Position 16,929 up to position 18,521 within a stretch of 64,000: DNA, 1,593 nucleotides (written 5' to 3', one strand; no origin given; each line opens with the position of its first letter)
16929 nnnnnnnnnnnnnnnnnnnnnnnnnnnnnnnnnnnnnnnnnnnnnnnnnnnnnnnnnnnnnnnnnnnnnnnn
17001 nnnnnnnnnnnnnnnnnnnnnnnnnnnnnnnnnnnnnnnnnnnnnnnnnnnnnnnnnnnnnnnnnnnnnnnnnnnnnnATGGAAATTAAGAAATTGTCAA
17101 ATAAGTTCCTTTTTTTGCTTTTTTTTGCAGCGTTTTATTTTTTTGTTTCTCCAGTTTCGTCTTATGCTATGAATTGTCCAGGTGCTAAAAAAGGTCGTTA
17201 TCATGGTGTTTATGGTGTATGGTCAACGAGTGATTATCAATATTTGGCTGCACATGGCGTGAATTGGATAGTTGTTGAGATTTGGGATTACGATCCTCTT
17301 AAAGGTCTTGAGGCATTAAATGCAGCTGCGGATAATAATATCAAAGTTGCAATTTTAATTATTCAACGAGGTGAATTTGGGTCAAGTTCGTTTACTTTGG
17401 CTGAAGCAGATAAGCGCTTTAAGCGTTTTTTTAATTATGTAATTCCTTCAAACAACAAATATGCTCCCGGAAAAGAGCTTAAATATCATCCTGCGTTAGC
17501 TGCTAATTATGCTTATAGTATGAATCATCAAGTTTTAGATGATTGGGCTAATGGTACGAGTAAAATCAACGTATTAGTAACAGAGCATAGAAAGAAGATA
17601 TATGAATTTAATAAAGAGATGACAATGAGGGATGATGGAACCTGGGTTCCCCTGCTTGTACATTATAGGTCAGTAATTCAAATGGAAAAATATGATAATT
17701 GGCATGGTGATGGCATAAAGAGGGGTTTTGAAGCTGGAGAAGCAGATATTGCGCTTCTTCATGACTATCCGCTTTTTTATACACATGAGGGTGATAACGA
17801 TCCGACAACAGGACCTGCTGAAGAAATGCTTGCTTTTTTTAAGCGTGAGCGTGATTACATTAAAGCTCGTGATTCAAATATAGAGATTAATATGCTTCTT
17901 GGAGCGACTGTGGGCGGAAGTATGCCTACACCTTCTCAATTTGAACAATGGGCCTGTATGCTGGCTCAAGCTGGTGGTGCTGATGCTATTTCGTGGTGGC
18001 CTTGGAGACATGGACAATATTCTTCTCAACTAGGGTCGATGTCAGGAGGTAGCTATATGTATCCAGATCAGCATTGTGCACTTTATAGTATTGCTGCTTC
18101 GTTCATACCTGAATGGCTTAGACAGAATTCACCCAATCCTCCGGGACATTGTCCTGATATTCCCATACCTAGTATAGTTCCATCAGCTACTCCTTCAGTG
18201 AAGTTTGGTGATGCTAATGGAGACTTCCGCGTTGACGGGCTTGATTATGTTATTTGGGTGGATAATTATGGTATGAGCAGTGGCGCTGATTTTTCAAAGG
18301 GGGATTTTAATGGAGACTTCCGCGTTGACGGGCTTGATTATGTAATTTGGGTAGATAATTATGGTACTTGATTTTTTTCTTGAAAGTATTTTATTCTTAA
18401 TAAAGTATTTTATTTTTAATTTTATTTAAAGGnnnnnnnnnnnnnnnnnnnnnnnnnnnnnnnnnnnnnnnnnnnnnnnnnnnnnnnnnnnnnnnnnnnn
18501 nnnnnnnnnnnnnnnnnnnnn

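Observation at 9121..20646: Cellulosome-style cohesin-dockerin display system with non-cellulolytic cargo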

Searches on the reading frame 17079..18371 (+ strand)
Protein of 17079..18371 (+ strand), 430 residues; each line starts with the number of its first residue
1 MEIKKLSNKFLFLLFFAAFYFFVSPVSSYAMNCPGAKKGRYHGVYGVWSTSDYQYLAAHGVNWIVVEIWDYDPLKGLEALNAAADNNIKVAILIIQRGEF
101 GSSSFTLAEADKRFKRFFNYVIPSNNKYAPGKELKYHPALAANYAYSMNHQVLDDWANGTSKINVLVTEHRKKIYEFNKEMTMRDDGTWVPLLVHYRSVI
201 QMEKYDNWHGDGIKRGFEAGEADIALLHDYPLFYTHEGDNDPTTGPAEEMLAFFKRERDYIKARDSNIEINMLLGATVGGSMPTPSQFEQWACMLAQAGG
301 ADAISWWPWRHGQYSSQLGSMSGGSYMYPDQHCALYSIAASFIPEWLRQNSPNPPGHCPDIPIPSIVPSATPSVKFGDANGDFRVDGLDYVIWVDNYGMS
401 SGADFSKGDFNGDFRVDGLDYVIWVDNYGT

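Call 3: search_protein_families(library=pfam, proteins=[window:17136-18371:+], max_evalue=1)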
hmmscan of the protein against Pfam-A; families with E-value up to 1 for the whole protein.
window:17136-18371:+ (411 aa): 1 family
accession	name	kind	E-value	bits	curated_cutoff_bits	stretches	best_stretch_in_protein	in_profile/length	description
PF00404.24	Dockerin_1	-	0.0022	18.6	22.9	1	358-404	2-51/57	Dockerin type I domain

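Call 16: search_protein_families(library=pfam, proteins=[window:17079-18371:+], max_evalue=0.01)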
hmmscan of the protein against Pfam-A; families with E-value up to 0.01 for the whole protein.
window:17079-18371:+ (430 aa): 1 family
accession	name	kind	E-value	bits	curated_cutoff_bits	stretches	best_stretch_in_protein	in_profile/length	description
PF00404.24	Dockerin_1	-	0.0024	18.5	22.9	1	377-422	2-50/57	Dockerin type I domain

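Call 21: search_solved_structures(query=window:17079-18371:+, max_evalue=1)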
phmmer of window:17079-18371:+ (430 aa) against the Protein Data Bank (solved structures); distinct sequences matched with E-value up to 1: 3.
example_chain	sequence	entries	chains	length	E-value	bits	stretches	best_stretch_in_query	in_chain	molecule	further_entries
4ax2_A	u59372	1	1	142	0.23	13.6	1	141-198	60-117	RAP1B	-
1rjw_A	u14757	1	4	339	0.69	12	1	15-71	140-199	Alcohol dehydrogenase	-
3pii_A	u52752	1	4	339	0.75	11.9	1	15-71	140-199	Alcohol dehydrogenase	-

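Call 30: search_protein_families(library=ncbifam, proteins=[window:17079-18371:+], max_evalue=0.1)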
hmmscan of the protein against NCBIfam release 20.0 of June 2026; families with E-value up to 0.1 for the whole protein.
window:17079-18371:+ (430 aa): 0 families

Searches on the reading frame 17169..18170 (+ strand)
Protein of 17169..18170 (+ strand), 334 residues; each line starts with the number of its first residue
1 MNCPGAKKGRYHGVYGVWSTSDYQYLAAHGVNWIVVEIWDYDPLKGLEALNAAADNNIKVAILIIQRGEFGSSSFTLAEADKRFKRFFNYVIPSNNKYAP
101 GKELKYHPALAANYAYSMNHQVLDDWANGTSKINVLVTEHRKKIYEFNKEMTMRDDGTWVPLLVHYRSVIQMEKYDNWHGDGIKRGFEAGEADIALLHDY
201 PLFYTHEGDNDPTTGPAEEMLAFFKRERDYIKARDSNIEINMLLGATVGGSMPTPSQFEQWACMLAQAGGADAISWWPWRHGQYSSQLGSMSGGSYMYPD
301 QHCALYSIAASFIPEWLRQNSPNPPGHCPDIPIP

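Call 42: find_homologous_proteins(query=window:17169-18170:+, max_evalue=0.01)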
Query window:17169-18170:+ (334 aa): 3 proteins with E <= 0.01 among 1474 candidates.
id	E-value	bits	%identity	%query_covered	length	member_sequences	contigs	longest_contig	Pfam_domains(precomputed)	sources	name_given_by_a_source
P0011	5.6e-233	791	99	100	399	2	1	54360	-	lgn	-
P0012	1.6e-209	713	87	100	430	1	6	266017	-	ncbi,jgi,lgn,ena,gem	-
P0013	6.4e-149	514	65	100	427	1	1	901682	PF00404.25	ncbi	-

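Call 46: find_encoding_contigs(protein=P0013, flank=10000, max_places=2)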
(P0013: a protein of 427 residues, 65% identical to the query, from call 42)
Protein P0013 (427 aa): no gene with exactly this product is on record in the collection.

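Call 47: list_cluster_members(proteins=[P0013, P0007, P0012])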
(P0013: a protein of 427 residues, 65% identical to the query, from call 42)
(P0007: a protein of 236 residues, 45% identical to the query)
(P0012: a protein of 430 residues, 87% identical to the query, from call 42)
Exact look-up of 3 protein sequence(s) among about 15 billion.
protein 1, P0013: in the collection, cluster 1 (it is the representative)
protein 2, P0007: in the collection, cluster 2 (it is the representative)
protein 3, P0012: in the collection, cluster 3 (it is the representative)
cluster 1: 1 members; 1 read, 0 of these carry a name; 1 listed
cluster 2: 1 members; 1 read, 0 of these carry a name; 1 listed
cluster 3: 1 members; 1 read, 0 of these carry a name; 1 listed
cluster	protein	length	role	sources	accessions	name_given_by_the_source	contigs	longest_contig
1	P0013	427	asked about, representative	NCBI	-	-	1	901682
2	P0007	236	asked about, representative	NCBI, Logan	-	-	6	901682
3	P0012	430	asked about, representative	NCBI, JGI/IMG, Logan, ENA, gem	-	-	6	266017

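Call 69: search_solved_structures(query=A10, max_evalue=10)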
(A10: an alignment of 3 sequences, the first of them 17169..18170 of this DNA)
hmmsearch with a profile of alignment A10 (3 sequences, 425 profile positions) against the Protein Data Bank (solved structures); distinct sequences matched with E-value up to 10: 10.
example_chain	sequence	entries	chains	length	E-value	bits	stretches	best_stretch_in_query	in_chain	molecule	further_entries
1daq_A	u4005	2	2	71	0.03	16.5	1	368-418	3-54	ENDOGLUCANASE SS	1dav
6kg9_A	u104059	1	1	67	0.031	16.5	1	366-419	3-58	And cellulose-binding endoglucanase family 9 CelL ortholog dockerin domain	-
2mte_A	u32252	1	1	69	0.038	16.2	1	368-418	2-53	Cellulose 1,4-beta-cellobiosidase (reducing end) CelS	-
6kge_D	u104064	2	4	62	0.17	14.1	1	368-419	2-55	And cellulose-binding endoglucanase family 9 CelL ortholog dockerin domain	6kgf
6kgc_B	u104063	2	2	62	0.17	14.1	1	368-419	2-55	And cellulose-binding endoglucanase family 9 CelL ortholog dockerin domain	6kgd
2vn5_B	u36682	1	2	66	0.3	13.3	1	371-419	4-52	ENDOGLUCANASE A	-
2y3n_B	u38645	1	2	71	0.54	12.4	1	370-422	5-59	CELLULOSOMAL FAMILY-48 PROCESSIVE GLYCOSIDE HYDROLASE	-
9gvb_B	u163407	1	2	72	0.69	12.1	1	361-398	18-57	Group 2 dockerin from R. flavefaciens FD-1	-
5lxv_B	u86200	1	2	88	0.76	11.9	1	365-417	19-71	Carbohydrate-binding protein WP_009985128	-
2vn6_B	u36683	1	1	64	0.91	11.7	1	370-419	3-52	ENDOGLUCANASE A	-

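Call 90: search_protein_families(library=pfam, proteins=[P0013], max_evalue=0.5)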
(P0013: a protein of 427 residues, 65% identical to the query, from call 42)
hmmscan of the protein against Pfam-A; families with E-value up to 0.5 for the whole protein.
P0013 (427 aa): 2 families
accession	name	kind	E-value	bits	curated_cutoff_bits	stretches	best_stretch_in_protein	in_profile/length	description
PF00404.24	Dockerin_1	-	4.1e-07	30.5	22.9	1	374-420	2-51/57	Dockerin type I domain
PF13517.12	FG-GAP_3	-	0.0074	17.3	26.9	0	396-414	40-58/61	FG-GAP-like repeat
